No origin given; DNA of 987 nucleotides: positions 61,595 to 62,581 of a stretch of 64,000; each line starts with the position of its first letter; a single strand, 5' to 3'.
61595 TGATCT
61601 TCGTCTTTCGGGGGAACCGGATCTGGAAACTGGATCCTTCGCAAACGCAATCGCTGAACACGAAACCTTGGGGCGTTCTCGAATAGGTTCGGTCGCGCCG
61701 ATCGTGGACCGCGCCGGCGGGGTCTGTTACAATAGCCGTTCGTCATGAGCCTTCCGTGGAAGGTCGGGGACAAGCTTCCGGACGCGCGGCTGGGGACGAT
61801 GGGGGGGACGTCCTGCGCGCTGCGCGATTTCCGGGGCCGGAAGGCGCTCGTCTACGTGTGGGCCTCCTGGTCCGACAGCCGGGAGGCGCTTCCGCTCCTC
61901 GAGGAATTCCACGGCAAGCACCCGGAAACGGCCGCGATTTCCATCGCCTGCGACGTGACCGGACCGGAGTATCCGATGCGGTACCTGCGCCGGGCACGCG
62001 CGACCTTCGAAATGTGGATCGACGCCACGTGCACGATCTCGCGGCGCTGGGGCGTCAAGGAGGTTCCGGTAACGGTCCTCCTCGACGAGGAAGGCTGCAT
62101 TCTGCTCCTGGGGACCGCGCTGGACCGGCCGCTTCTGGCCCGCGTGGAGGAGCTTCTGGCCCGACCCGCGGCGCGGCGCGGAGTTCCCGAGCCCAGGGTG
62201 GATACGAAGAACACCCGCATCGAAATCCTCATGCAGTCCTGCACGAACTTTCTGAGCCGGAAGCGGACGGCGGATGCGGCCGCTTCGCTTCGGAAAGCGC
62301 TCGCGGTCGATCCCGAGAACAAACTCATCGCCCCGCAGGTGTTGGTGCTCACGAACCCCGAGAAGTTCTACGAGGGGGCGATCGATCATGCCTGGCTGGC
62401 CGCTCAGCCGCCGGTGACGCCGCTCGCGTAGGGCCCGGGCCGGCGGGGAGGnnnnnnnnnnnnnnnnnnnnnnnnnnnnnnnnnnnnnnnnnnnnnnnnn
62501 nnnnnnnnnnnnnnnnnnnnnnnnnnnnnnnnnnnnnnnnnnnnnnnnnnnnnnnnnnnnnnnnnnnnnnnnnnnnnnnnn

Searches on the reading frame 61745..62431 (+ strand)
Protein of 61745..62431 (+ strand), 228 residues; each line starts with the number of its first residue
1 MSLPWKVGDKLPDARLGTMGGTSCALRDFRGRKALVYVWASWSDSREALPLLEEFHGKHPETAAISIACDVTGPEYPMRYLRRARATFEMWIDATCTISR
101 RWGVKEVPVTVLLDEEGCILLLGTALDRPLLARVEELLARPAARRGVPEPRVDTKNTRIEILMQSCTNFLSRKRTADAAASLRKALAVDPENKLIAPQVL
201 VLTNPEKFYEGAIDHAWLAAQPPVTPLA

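Call 6: search_protein_families(library=pfam, proteins=[window:61745-62431:+], max_evalue=1)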
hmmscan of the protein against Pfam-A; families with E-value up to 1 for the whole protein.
window:61745-62431:+ (228 aa): 5 families
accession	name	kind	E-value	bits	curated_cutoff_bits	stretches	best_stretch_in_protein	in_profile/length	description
PF00578.27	AhpC-TSA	-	1.1e-09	38.7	26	1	7-119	1-121/124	AhpC/TSA family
PF08534.16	Redoxin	-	1.1e-08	35.4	26.6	1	6-120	1-129/148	Redoxin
PF13905.12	Thioredoxin_8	-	0.0016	19.1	27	1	34-117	4-92/94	Thioredoxin-like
PF14559.12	TPR_19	-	0.0074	17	25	1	170-193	2-25/68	Tetratricopeptide repeat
PF13428.12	TPR_14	-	0.18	13.1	23.5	0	170-195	12-37/44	Tetratricopeptide repeat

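Call 8: list_cluster_members(proteins=[P0001, window:61745-62431:+, window:61401-61748:+])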
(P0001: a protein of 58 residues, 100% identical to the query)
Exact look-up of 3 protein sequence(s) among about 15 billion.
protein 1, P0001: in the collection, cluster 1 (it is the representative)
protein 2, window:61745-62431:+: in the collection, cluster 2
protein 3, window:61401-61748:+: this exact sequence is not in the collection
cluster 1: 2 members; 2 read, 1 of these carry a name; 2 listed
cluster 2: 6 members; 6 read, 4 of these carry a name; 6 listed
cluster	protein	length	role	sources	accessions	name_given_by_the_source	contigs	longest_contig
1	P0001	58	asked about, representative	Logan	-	-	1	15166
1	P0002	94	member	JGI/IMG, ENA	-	hypothetical protein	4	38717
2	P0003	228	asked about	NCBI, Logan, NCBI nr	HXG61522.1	MAG TPA: TlpA disulfide reductase family protein [Planctomycetota bacterium] | TlpA disulfide reductase family protein [Planctomycetota bacterium]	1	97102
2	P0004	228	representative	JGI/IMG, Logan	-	peroxiredoxin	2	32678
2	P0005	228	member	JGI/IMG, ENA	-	peroxiredoxin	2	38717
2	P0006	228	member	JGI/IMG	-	peroxiredoxin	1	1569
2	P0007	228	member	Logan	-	-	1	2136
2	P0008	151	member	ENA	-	-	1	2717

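Call 10: find_encoding_contigs(protein=P0002, flank=5000, max_places=10)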
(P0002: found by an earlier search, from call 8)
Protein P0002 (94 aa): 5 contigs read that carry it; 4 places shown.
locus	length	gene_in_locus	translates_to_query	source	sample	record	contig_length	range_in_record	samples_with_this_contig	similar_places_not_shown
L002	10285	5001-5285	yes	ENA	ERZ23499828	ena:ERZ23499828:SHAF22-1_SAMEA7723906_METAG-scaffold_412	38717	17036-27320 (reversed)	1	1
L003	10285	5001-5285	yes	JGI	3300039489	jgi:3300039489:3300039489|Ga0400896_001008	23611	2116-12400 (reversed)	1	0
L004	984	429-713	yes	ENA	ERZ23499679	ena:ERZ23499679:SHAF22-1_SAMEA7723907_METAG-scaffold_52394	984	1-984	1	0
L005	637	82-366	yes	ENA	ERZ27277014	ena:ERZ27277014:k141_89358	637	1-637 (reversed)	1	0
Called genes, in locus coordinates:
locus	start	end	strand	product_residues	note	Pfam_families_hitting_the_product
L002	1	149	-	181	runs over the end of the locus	PF05685:Uma2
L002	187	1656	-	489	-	PF00246:Peptidase_M14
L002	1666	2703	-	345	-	-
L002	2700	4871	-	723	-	PF13567:DUF4131, PF03772:Competence, PF00753:Lactamase_B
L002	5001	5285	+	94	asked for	-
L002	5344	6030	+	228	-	PF00578:AhpC-TSA, PF08534:Redoxin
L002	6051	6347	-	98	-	-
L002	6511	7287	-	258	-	PF08235:LNS2 (weak), PF09949:APP1_cat (weak), PF24694:LNS2_PITM1-3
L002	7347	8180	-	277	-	PF00142:Fer4_NifH (weak), PF01656:CbiA, PF02374:ArsA_ATPase (weak), PF06564:CBP_BcsQ, PF09140:MipZ (weak), PF10609:ParA (weak), PF13614:AAA_31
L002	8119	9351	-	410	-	PF04734:Ceramidase_alk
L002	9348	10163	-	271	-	PF00072:Response_reg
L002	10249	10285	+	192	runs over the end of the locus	-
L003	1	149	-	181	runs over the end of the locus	PF05685:Uma2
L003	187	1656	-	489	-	PF00246:Peptidase_M14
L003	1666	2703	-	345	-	-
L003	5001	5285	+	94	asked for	-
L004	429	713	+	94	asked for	-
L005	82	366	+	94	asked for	-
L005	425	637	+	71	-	?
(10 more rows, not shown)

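Call 14: find_related_loci(query=P0002, collection=metagenome_contigs, flank=3000)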
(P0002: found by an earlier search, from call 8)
Query P0002 (94 aa) in metagenome_contigs; peptide patterns used: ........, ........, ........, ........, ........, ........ (x = any residue, [..] = any of these).
600 stretches matched a pattern, but none encodes a relative of the query by tblastn (E <= 1e-3).

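Call 15: find_related_loci(query=P0002, collection=genome_contigs, flank=3000)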
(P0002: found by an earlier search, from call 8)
Query P0002 (94 aa) in genome_contigs; peptide patterns used: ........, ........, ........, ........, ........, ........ (x = any residue, [..] = any of these).
600 stretches matched a pattern, but none encodes a relative of the query by tblastn (E <= 1e-3).
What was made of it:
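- Tried and rejected: find_related_loci with P0002 in metagenome_contigs and genome_contigs: 600 pattern hits each, none confirmed (calls 14, 15).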

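Call 18: find_encoding_contigs(protein=P0004, flank=3000, max_places=10)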
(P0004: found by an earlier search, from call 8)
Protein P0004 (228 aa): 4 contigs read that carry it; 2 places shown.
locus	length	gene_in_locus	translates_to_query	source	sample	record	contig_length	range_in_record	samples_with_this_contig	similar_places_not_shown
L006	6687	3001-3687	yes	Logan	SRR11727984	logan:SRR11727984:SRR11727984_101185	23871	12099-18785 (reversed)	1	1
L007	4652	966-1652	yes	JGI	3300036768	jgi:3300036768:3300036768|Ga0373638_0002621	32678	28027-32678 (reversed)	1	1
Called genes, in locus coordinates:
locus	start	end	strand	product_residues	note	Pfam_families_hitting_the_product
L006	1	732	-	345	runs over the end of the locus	-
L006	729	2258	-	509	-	PF03772:Competence, PF00753:Lactamase_B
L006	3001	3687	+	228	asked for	PF00578:AhpC-TSA, PF08534:Redoxin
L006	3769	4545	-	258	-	PF09949:APP1_cat (faint), PF24694:LNS2_PITM1-3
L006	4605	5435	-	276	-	PF00142:Fer4_NifH (weak), PF01656:CbiA, PF02374:ArsA_ATPase (weak), PF06564:CBP_BcsQ, PF09140:MipZ (weak), PF10609:ParA (weak), PF13614:AAA_31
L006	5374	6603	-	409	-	PF04734:Ceramidase_alk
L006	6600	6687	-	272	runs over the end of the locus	PF00072:Response_reg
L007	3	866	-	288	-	?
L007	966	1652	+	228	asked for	PF00578:AhpC-TSA, PF08534:Redoxin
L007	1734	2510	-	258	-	PF09949:APP1_cat (faint), PF24694:LNS2_PITM1-3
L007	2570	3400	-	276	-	PF00142:Fer4_NifH (weak), PF01656:CbiA, PF02374:ArsA_ATPase (weak), PF06564:CBP_BcsQ, PF09140:MipZ (weak), PF10609:ParA (weak), PF13614:AAA_31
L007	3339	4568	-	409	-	PF04734:Ceramidase_alk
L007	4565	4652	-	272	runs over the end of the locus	PF00072:Response_reg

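Call 19: find_encoding_contigs(protein=P0003, flank=3000, max_places=10)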
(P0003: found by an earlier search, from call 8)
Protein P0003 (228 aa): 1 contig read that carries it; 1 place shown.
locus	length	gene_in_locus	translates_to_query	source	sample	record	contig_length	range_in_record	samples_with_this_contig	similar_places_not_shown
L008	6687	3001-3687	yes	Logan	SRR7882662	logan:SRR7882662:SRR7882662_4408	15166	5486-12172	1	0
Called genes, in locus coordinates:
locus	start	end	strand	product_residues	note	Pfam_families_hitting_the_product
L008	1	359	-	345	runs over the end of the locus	-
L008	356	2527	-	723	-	PF13567:DUF4131, PF03772:Competence, PF00753:Lactamase_B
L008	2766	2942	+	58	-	-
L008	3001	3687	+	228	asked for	PF00578:AhpC-TSA, PF08534:Redoxin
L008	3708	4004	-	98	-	-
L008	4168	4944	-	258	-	PF08235:LNS2 (weak), PF09949:APP1_cat (weak), PF24694:LNS2_PITM1-3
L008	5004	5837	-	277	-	PF00142:Fer4_NifH (weak), PF01656:CbiA, PF02374:ArsA_ATPase (weak), PF06564:CBP_BcsQ, PF09140:MipZ (weak), PF10609:ParA (weak), PF13614:AAA_31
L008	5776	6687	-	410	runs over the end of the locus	PF04734:Ceramidase_alk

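Call 20: find_encoding_contigs(protein=P0007, flank=3000, max_places=10)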
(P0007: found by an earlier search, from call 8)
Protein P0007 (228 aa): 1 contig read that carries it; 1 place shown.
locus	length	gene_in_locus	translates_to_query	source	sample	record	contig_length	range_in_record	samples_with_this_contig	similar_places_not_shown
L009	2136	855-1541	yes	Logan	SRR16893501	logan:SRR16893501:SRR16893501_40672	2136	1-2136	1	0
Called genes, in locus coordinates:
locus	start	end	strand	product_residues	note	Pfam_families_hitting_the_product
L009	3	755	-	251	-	?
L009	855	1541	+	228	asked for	PF00578:AhpC-TSA, PF08534:Redoxin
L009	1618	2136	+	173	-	?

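Call 30: find_encoding_contigs(protein=P0006, flank=3000, max_places=10)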
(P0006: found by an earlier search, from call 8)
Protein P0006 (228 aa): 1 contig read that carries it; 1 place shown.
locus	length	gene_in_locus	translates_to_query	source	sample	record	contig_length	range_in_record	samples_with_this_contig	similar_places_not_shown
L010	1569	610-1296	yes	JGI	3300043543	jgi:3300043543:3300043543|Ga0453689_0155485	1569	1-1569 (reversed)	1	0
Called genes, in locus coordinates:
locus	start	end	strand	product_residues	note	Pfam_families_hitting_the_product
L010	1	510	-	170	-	?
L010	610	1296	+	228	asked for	PF00578:AhpC-TSA, PF08534:Redoxin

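Call 31: find_encoding_contigs(protein=P0008, flank=3000, max_places=10)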
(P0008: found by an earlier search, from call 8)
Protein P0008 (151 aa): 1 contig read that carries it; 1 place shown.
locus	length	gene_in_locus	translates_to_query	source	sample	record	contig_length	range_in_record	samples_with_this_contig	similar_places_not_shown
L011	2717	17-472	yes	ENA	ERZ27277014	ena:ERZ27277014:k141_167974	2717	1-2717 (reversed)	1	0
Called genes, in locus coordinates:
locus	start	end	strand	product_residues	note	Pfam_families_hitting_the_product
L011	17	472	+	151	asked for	-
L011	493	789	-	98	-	-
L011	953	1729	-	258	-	PF08235:LNS2 (weak), PF09949:APP1_cat (weak), PF24694:LNS2_PITM1-3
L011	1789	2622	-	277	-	PF00142:Fer4_NifH (weak), PF01656:CbiA, PF02374:ArsA_ATPase (weak), PF06564:CBP_BcsQ, PF09140:MipZ (weak), PF10609:ParA (weak), PF13614:AAA_31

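Call 32: find_encoding_contigs(protein=P0005, flank=3000, max_places=10)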
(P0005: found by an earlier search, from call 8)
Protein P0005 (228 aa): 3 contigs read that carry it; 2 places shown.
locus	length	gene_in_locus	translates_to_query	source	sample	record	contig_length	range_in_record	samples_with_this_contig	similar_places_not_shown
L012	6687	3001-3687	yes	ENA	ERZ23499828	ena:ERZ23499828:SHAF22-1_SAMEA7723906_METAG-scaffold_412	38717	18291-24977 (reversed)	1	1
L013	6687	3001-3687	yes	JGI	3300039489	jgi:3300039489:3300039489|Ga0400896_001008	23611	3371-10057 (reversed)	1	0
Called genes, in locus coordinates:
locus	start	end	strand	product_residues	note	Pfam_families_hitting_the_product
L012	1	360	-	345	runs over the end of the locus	-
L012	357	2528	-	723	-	PF13567:DUF4131, PF03772:Competence, PF00753:Lactamase_B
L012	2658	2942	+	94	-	-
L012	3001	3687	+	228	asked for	PF00578:AhpC-TSA, PF08534:Redoxin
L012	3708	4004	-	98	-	-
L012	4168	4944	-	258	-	PF08235:LNS2 (weak), PF09949:APP1_cat (weak), PF24694:LNS2_PITM1-3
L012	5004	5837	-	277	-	PF00142:Fer4_NifH (weak), PF01656:CbiA, PF02374:ArsA_ATPase (weak), PF06564:CBP_BcsQ, PF09140:MipZ (weak), PF10609:ParA (weak), PF13614:AAA_31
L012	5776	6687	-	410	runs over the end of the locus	PF04734:Ceramidase_alk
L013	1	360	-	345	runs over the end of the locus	-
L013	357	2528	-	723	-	PF13567:DUF4131, PF03772:Competence, PF00753:Lactamase_B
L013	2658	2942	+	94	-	-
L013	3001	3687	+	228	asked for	PF00578:AhpC-TSA, PF08534:Redoxin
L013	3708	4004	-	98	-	-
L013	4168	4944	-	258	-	PF08235:LNS2 (weak), PF09949:APP1_cat (weak), PF24694:LNS2_PITM1-3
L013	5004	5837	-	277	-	PF00142:Fer4_NifH (weak), PF01656:CbiA, PF02374:ArsA_ATPase (weak), PF06564:CBP_BcsQ, PF09140:MipZ (weak), PF10609:ParA (weak), PF13614:AAA_31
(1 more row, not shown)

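Call 37: search_protein_representatives(protein=P0002)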
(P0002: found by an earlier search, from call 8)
Query: 94 residues. Proteins with E-value up to 0.001 (for the whole library): 10; up to 1e-10: 3; up to 1e-30: 1. The best 10 are listed.
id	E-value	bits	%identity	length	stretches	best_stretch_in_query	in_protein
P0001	7.3e-31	121.9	98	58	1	37-94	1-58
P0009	1.1e-15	73.4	51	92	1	13-93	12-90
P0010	4.7e-11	58.6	41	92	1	13-94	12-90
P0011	5.0e-07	45.7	42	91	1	13-88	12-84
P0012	1.3e-06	44.3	41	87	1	12-92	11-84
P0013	9.0e-06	41.7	44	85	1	13-93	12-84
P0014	1.6e-05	40.9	37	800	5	59-81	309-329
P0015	7.0e-05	38.8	33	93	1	13-93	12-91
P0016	1.1e-04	38.2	37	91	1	13-93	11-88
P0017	2.0e-04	37.3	32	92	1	13-93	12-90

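Call 40: find_encoding_contigs(protein=P0009, flank=6000, max_places=6)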
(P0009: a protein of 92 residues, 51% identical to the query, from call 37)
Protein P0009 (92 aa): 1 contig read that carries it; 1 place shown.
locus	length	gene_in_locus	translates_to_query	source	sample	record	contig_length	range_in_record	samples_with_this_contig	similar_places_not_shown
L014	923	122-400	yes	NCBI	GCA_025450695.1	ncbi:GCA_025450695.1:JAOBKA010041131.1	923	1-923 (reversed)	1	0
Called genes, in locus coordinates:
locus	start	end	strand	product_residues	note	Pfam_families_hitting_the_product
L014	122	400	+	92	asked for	-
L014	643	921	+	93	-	?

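Call 41: find_encoding_contigs(protein=P0010, flank=6000, max_places=6)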
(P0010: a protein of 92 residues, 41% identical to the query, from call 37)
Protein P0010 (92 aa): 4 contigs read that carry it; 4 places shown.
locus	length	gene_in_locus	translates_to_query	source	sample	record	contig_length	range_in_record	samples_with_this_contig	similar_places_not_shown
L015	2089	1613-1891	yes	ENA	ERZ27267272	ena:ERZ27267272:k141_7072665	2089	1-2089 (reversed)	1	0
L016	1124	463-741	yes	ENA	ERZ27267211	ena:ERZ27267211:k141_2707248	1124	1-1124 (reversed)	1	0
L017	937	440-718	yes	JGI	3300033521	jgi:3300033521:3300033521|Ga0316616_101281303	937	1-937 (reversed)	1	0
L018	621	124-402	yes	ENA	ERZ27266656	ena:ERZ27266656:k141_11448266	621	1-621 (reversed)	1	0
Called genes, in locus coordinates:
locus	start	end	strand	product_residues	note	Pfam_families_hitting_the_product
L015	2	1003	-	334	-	?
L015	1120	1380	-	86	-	-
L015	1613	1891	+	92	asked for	-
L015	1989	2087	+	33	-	?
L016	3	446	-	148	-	?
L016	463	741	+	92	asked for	-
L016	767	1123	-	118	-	?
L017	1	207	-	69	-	?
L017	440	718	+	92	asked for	-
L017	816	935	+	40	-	?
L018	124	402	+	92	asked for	-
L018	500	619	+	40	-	?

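Call 43: search_protein_families(library=ncbifam, proteins=[P0002, P0009, P0010, P0015], max_evalue=1)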
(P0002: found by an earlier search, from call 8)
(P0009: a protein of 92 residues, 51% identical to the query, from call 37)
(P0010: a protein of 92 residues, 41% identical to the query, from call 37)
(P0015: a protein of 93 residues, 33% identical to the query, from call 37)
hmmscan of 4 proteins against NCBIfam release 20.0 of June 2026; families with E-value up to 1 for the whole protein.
P0002 (94 aa): 0 families

P0009 (92 aa): 1 family
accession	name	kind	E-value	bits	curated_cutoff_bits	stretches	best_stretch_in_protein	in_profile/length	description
NF052375.1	antisigma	equivalog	0.16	11.9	100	1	3-70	83-150/217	anti-sigma factor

P0010 (92 aa): 0 families

P0015 (93 aa): 0 families

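Call 44: search_protein_families(library=pfam, proteins=[P0009, P0010, P0011, P0015, P0017, P0014], max_evalue=1)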
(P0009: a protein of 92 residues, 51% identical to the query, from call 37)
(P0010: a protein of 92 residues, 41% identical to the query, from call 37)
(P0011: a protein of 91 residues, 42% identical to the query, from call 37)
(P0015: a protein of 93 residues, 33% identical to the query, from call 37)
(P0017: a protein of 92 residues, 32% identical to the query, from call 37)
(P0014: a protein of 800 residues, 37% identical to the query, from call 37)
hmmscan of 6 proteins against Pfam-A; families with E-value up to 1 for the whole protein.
P0009 (92 aa): 1 family
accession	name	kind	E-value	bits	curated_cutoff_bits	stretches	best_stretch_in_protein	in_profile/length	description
PF00045.24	Hemopexin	-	0.021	15.2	21.3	1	62-82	11-31/45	Hemopexin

P0010 (92 aa): 0 families

P0011 (91 aa): 1 family
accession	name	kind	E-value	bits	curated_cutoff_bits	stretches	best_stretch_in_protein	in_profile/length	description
PF23997.1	DUF7315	-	0.025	15.5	27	1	10-75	18-83/102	Domain of unknown function (DUF7315)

P0015 (93 aa): 1 family
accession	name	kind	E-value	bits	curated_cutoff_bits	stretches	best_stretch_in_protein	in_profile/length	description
PF13334.11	DUF4094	-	0.18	12.7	24.5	1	9-34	5-30/90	Domain of unknown function (DUF4094)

P0017 (92 aa): 2 families
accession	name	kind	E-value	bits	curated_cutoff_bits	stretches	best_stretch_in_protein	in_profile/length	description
PF10983.13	DUF2793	-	0.061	13.7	27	1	42-74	40-72/87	Protein of unknown function (DUF2793)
PF10785.14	NADH-u_ox-rdase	-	0.12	13.4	25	1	6-56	24-74/87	NADH-ubiquinone oxidoreductase complex I, 21 kDa subunit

P0014 (800 aa): 9 families
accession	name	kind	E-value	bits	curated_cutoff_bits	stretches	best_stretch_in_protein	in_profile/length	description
PF24620.1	DUF7625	-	4.6e-09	36.6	27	0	740-755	71-87/95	Domain of unknown function (DUF7625)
PF22272.1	LEA_3b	-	1.5e-05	25.7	27.5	0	274-292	26-43/87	Late embryogenesis abundant protein (LEA_3b subfamily)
PF13911.12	AhpC-TSA_2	-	2.1e-05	25.3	27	0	325-376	42-95/114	AhpC/TSA antioxidant enzyme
PF00045.24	Hemopexin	-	2.8e-05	24.4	21.3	0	346-368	4-26/45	Hemopexin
PF24239.1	DUF7447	-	0.001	19.6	24.1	0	728-745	12-29/89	Family of unknown function (DUF7447)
PF24281.2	HVO_2928_N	-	0.0022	18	27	0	388-423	25-60/168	HVO_2928, N-terminal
PF03242.18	LEA_3a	-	0.003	18.4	24.7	0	437-453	60-76/98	Late embryogenesis abundant protein (LEA_3a subfamily)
PF25608.1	NAL1_N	-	0.0051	17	27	1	15-69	15-70/80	NARROW LEAF 1 N-terminal domain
PF05579.19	Peptidase_S32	-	0.0068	16.1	24.7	1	507-556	203-252/297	Equine arteritis virus serine endopeptidase S32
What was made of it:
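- Tried and rejected: Pfam and NCBIfam on the repaired protein and its homologues: nothing above threshold (calls 6, 43, 44).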

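Call 45: search_solved_structures(query=A2, max_evalue=10)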
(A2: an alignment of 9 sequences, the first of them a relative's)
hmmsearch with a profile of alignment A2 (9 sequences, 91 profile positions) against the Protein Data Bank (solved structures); distinct sequences matched with E-value up to 10: 4.
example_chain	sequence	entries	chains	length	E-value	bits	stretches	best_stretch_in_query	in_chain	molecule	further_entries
8adn_A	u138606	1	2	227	0.093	15.8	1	61-79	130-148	Proteasome subunit alpha type-2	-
1v76_A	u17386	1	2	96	0.8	12.8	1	43-76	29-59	RNase P protein Ph1771p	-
6o5e_A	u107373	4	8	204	1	12.5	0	48-79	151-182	Vitronectin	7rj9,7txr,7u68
2zae_A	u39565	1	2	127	1.2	12.2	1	43-76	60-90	Ribonuclease P protein component 1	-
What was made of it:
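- Tried and rejected: PDB sequence profile search: best E = 0.09 (call 45).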

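Call 51: predict_structure(alignment_id=A2)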
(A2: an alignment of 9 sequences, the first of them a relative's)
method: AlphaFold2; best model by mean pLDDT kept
length: 94 residues; sequences in the alignment: 9
mean_pLDDT: 72.2   pTM: 0.41
mean pLDDT of the five models: 72.2, 68.8, 64.5, 63.4, 61.3
residues with pLDDT >= 90: 4; 70-90: 52; 50-70: 27; < 50: 11
segments of 3 or more residues with pLDDT < 50: 32-36, 38-42
pLDDT, mean of each block of 10 residues (from residue 1): 57 83 71 47 58 84 86 87 71 84
secondary structure, 60 per line:
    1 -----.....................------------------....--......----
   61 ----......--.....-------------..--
elements in order: H6-26 E45-48 E51-56 E65-70 E73-77
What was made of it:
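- On Sec signal-peptide protein: AF2 predicts a helix at 6-26 (call 51).
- The AF2 model gives a helix at 6-26 and a 4-stranded sheet with pLDDT 84-87 (call 51).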

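Call 53: fold_search(model_id=the predicted structure, library=pdb)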
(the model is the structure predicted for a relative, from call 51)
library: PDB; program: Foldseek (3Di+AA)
matches with E <= 10: 256; with E <= 0.001: 0
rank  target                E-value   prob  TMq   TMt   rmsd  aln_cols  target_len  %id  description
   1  1v89_MODEL_1_A        9.7e-01  0.16  0.24  0.20   8.2        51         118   22  Solution Structure of the Pleckstrin Homology Domain of Human KIAA0053 Protein (released 2004-06-29)
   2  7a3s_C                9.7e-01  0.07  0.17  0.05  15.4        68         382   16  Crystal structure of dengue 3 virus envelope glycoprotein (released 2021-12-08)
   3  3t3x_B                1.1e+00  0.18  0.24  0.20   4.5        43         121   19  1.57 A structure of Friedreich's ataxia frataxin variant R165C (released 2011-08-10)
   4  1ok8                  1.2e+00  0.07  0.19  0.06  14.6        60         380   15  Crystal structure of the dengue 2 virus envelope glycoprotein in the postfusion conformation (released 2004-01-29)
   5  9y6s_9K               1.4e+00  0.47  0.33  0.07   3.9        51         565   20  96-nm repeat of the Leishmania tarentolae doublet microtubule (released 2025-12-17)
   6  7rj9_B                1.4e+00  0.21  0.28  0.16   5.2        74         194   15  Crystal structure of the Vitronectin hemopexin-like domain binding Calcium (released 2022-07-27)
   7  6fny_H                1.7e+00  0.15  0.24  0.06   8.9        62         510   14  CRYSTAL STRUCTURE OF A CHOLINE SULFATASE FROM SINORHIZOBIUM MELLILOTI (released 2018-02-28)
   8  6o5e_A                1.7e+00  0.13  0.23  0.14   7.9        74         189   15  Crystal structure of the Vitronectin hemopexin-like domain (released 2019-09-18)
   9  6wy1                  1.7e+00  0.02  0.11  0.04  13.0        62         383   19  Crystal structure of an engineered thermostable dengue virus 2 envelope protein dimer (released 2021-11-10)
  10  3t3l                  1.8e+00  0.13  0.23  0.20   4.7        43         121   16  1.15 A structure of human frataxin variant Q153A (released 2011-08-10)
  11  4c2i_A                1.8e+00  0.08  0.19  0.05  12.8        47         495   13  Cryo-EM structure of Dengue virus serotype 1 complexed with Fab fragments of human antibody 1F4 (released 2014-01-29)
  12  6nzu_I                1.9e+00  0.21  0.26  0.21   4.5        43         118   23  Structure of the human frataxin-bound iron-sulfur cluster assembly complex (released 2019-05-22)
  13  1qjs_A                2.0e+00  0.33  0.27  0.07   5.7        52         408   17  mammalian blood serum haemopexin glycosylated-native protein and in complex with its ligand haem (released 2000-02-03)
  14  8pk8_E                2.1e+00  0.20  0.26  0.21   4.5        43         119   26  Structure of the human mitochondrial iron-sulfur cluster biosynthesis complex during persulfide transfer (persulfide o (released 2024-05-01)
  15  7u68_A                2.1e+00  0.11  0.23  0.14   7.6        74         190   15  Crystal structure of the Vitronectin hemopexin-like domain binding Sodium-2 (released 2023-03-29)
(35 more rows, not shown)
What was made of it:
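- Closest known: Hemopexin-like beta-propeller blade repeats. Different: Foldseek against PDB finds nothing with E below 0.97 (call 53).
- Tried and rejected: Foldseek of the AF2 model against PDB: best E = 0.97 (call 53).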

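Call 55: find_homologous_proteins(query=window:61745-62431:+, max_evalue=1e-20)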
Query window:61745-62431:+ (228 aa): 48 proteins with E <= 1e-20 among 8000 candidates.
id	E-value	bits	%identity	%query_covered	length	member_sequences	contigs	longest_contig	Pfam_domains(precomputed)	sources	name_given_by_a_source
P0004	1.6e-144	498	96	100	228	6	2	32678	PF08534.17,PF00578.28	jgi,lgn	jgi:peroxiredoxin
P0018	3.6e-130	451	87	100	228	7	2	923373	PF08534.17,PF13905.13,PF00578.28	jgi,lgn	jgi:peroxiredoxin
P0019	6.3e-130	450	86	100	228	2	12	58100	PF08534.17,PF00578.28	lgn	-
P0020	1.2e-124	433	85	100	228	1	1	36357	PF08534.17,PF00578.28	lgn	-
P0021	1.6e-104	367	71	100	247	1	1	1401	PF08534.17,PF13905.13,PF00578.28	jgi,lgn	-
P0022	7.3e-98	345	68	99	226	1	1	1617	PF08534.17,PF00578.28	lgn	-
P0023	1.9e-90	321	64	100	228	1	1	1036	PF08534.17,PF00578.28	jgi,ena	-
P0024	3.3e-90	320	63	100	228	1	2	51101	PF08534.17,PF00578.28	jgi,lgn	jgi:hypothetical protein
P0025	1.5e-88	315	69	91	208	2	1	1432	PF08534.17,PF00578.28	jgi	jgi:thiol-disulfide isomerase/thioredoxin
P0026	2.8e-87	310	61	99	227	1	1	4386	PF08534.17,PF13905.13,PF00578.28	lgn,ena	-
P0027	8.8e-83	296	58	99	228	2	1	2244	PF08534.17,PF00578.28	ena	-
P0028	9.3e-82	292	58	99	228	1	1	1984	PF08534.17,PF00578.28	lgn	-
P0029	6.0e-80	286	58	99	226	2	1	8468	PF08534.17,PF00578.28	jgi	jgi:hypothetical protein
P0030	8.8e-78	279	69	78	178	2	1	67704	-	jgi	jgi:hypothetical protein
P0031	6.7e-77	276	57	97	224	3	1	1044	PF08534.17,PF00578.28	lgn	-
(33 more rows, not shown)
